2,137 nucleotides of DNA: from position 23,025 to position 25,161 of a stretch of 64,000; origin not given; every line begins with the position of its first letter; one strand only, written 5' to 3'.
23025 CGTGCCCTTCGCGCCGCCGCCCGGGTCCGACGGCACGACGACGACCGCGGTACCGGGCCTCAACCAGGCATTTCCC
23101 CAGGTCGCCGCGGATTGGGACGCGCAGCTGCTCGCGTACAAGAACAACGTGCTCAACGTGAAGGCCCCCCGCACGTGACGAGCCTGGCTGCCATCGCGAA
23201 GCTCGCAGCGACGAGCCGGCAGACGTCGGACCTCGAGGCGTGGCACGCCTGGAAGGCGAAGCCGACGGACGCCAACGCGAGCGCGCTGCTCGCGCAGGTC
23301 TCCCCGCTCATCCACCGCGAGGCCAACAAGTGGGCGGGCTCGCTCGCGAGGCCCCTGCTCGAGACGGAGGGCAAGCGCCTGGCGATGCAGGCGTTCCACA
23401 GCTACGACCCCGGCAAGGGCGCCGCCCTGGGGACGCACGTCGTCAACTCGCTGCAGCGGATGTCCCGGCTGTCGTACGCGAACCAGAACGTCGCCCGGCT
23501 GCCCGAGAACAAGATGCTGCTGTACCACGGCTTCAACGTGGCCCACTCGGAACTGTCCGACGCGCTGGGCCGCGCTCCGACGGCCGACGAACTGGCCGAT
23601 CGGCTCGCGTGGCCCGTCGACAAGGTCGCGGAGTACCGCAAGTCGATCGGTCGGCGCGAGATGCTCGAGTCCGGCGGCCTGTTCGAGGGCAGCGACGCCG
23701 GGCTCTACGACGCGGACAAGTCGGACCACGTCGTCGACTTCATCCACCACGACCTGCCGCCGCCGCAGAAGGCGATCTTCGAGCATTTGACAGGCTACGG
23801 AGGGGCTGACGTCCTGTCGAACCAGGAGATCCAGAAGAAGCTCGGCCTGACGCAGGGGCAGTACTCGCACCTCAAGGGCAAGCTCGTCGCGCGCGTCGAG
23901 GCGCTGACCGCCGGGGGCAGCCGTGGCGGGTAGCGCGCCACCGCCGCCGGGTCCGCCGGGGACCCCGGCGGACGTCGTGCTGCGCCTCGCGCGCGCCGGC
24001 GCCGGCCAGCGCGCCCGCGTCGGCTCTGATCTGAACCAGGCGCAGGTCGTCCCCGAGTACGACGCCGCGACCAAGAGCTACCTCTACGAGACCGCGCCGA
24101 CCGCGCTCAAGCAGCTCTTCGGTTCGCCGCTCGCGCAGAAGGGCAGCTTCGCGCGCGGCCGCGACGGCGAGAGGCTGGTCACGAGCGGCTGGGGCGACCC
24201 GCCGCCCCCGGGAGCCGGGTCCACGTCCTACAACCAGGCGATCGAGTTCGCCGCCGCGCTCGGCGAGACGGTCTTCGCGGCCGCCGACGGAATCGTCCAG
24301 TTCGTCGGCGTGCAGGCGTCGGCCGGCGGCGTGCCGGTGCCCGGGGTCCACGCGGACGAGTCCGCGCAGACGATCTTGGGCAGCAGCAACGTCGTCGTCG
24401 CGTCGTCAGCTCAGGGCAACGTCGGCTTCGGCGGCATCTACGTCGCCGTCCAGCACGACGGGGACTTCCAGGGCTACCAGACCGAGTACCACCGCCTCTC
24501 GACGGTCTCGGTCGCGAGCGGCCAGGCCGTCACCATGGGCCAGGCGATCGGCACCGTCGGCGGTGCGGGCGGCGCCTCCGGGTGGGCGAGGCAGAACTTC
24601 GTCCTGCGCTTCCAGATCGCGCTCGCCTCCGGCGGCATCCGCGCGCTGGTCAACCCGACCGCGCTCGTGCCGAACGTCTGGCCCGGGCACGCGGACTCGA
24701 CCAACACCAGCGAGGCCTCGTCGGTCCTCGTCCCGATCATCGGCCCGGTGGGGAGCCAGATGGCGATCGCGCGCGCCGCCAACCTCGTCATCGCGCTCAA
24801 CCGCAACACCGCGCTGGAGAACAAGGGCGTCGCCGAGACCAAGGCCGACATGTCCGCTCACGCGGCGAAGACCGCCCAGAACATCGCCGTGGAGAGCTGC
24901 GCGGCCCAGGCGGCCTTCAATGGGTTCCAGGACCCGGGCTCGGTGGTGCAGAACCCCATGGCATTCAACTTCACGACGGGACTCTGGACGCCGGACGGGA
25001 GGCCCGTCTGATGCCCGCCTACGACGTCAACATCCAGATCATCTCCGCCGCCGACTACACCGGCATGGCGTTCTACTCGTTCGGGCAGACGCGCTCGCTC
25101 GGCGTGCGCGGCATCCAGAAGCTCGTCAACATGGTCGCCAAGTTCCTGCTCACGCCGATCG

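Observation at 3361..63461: Recurrent 15-bp junction motif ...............: a candidate phage regulon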

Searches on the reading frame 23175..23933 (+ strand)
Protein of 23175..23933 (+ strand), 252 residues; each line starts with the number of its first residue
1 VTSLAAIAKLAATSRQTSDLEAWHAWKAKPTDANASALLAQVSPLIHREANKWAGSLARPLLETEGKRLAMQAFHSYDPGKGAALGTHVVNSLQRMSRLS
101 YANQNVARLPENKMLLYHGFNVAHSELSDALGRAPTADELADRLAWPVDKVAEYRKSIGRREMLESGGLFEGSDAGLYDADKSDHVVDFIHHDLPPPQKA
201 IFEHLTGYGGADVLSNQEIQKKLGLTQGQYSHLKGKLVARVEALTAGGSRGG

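Call 41: search_protein_families(library=pfam, proteins=[window:23175-23933:+], max_evalue=0.01)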
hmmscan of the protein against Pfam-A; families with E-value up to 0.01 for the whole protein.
window:23175-23933:+ (252 aa): 1 family
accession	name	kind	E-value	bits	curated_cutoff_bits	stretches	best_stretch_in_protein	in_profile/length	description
PF04539.22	Sigma70_r3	-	2.2e-06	28.1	25.3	1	123-156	9-42/78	Sigma-70 region 3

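Call 63: search_protein_families(library=phrogs, proteins=[window:23175-23933:+], max_evalue=0.001)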
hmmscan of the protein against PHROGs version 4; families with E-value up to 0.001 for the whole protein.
window:23175-23933:+ (252 aa): 1 family
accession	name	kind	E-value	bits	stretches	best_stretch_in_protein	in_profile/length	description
phrog_351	-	transcription regulation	1.3e-08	34.9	1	70-241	544-722/928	RNA polymerase sigma factor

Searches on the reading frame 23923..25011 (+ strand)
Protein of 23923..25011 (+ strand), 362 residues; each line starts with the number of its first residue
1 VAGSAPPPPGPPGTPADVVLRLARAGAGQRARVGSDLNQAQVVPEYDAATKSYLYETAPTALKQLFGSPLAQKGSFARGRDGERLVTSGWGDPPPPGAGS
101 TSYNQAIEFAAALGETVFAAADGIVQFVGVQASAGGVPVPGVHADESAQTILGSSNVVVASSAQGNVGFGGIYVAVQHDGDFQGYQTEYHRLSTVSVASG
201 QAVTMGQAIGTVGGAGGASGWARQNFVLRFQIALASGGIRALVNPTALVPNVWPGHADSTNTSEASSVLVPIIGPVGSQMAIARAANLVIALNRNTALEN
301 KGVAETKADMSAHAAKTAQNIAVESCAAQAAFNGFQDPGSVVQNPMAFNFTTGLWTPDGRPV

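Call 13: search_protein_families(library=pfam, proteins=[window:23923-25011:+], max_evalue=0.01)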
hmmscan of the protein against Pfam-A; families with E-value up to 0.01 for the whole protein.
window:23923-25011:+ (362 aa): 1 family
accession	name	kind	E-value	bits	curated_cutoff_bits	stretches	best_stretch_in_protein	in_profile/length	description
PF01551.29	Peptidase_M23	-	4.5e-11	43.2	28.7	1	152-219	17-79/96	Peptidase family M23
